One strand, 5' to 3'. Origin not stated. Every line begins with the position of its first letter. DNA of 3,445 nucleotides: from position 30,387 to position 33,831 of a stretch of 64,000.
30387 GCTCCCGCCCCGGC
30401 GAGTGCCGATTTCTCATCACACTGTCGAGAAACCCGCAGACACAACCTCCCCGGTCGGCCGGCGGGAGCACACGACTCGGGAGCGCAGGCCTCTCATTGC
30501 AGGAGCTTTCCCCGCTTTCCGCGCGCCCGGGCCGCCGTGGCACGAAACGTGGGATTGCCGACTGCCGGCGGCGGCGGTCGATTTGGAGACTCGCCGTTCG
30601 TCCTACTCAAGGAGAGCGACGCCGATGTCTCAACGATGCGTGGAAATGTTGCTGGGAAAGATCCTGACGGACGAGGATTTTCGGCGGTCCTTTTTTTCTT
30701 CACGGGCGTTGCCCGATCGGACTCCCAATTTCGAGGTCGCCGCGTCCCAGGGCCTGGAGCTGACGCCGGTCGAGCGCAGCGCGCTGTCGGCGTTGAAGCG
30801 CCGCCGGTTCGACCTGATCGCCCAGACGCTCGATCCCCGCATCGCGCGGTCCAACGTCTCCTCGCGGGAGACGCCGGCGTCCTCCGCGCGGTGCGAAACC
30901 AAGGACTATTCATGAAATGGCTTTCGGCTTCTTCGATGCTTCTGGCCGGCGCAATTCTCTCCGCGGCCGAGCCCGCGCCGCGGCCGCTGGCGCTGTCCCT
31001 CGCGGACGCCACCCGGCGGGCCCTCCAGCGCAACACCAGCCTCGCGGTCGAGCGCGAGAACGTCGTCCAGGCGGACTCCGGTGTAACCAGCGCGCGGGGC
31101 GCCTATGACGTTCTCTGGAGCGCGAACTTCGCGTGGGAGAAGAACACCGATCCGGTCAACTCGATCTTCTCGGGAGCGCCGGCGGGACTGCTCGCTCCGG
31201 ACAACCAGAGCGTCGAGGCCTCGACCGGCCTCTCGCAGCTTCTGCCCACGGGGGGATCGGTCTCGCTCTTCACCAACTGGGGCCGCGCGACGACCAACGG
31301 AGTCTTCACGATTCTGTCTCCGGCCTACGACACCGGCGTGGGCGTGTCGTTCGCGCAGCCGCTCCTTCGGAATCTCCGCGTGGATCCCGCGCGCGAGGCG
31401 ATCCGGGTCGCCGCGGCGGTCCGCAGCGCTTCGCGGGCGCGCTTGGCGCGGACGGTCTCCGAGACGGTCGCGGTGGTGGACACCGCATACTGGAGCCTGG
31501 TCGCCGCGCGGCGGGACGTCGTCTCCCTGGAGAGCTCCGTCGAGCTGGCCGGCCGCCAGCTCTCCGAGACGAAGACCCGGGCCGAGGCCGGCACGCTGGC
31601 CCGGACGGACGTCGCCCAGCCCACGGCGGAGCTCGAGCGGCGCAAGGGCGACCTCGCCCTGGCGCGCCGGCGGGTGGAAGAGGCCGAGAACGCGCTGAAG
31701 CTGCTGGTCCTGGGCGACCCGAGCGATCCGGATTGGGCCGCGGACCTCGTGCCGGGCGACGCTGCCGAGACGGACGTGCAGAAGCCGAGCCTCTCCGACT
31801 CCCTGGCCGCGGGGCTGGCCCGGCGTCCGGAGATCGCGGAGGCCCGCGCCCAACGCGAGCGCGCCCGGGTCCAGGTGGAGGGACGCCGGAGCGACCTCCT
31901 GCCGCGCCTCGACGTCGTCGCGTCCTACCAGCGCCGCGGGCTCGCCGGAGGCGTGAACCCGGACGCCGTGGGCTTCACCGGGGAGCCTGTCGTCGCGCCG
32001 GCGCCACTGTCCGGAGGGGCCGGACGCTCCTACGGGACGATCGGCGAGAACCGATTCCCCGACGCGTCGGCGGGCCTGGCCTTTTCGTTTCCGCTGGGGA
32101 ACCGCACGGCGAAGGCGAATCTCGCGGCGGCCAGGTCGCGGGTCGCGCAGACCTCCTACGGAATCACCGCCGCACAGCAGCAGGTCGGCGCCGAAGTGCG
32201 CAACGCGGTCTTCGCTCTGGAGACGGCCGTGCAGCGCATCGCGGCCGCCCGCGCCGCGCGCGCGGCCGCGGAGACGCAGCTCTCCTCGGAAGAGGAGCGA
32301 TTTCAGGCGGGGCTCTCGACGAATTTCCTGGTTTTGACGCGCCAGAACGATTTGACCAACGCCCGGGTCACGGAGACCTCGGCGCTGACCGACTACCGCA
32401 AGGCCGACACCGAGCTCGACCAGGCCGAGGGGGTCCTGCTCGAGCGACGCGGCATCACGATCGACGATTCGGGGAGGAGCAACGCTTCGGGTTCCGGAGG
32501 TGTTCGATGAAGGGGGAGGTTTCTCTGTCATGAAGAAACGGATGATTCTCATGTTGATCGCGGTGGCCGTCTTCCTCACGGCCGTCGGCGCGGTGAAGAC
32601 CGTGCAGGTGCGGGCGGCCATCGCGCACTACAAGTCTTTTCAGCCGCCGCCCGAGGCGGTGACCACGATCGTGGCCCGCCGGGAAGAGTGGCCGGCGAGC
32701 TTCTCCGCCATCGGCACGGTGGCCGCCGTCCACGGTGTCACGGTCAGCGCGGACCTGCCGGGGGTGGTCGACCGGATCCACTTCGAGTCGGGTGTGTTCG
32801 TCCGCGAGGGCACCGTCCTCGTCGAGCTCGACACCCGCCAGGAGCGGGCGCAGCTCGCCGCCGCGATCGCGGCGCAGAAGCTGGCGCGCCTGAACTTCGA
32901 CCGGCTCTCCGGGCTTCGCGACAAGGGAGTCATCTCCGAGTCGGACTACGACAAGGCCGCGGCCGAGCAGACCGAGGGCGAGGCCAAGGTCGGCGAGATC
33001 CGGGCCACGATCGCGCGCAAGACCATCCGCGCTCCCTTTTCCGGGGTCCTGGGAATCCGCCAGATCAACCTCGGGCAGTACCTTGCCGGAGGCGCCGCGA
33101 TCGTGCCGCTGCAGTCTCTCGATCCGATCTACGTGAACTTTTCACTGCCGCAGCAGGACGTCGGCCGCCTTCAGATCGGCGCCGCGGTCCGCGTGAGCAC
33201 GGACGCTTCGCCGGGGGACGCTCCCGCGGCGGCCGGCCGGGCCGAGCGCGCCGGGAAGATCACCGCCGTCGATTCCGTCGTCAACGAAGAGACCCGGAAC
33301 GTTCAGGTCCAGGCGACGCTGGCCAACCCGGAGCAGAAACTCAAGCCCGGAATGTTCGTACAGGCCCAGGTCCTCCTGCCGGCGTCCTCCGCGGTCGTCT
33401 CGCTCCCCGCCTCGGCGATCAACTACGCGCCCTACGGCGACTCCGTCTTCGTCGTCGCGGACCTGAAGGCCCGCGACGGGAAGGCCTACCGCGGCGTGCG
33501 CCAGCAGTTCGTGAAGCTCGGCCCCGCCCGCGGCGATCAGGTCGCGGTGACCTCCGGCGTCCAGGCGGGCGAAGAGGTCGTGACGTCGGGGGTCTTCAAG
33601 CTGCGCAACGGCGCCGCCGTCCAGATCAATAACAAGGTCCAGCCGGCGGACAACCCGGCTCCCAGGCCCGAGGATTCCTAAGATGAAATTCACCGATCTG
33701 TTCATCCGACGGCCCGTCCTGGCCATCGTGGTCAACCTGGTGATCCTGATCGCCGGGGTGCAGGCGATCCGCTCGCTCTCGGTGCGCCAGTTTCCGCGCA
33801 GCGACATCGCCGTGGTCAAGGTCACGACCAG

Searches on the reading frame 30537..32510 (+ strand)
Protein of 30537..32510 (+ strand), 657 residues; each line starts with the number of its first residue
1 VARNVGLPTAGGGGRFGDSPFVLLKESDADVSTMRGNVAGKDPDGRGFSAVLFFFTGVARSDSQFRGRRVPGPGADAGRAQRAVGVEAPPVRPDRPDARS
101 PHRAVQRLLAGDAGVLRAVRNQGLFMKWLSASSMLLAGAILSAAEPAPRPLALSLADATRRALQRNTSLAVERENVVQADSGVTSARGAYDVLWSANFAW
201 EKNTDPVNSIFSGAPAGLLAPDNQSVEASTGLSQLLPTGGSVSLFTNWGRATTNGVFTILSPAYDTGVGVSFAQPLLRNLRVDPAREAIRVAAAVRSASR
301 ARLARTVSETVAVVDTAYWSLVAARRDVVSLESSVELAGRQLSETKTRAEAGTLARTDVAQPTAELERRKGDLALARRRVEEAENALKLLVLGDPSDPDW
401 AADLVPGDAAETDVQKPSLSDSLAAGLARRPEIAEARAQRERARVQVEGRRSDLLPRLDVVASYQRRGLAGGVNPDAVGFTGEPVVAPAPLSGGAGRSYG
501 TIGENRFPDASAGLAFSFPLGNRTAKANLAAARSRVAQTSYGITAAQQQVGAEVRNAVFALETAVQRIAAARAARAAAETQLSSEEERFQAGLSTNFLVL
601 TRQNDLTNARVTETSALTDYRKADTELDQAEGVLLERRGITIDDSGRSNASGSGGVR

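Call 39: search_protein_families(library=pfam, proteins=[window:30537-32510:+], max_evalue=0.001)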
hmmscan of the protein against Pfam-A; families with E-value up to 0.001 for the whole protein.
window:30537-32510:+ (657 aa): 1 family
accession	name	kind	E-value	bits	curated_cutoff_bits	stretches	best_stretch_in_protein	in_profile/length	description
PF02321.23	OEP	-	3.3e-45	154.6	22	2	419-630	1-185/187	Outer membrane efflux protein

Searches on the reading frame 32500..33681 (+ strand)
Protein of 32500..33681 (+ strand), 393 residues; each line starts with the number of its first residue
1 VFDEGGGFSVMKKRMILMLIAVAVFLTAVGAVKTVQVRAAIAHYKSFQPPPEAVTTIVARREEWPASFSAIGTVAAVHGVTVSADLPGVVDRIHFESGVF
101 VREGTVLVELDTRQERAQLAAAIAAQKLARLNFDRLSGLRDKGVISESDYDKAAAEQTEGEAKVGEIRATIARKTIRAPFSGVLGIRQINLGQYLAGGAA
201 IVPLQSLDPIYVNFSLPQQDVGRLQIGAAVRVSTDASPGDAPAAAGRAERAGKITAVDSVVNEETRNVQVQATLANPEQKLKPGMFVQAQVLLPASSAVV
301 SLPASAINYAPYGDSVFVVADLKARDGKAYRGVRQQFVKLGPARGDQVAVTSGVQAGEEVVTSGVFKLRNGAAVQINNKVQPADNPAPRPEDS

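Call 39: search_protein_families(library=pfam, proteins=[window:32500-33681:+], max_evalue=0.001)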
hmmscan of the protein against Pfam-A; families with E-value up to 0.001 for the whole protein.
window:32500-33681:+ (393 aa): 2 families
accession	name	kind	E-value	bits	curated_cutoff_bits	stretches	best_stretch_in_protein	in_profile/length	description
PF16576.10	HlyD_D23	-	1.3e-23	83.9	30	1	81-287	21-214/214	Barrel-sandwich domain of CusB or HlyD membrane-fusion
PF13437.12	HlyD_3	-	1.6e-15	58.1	22.2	1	175-284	1-106/106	HlyD family secretion protein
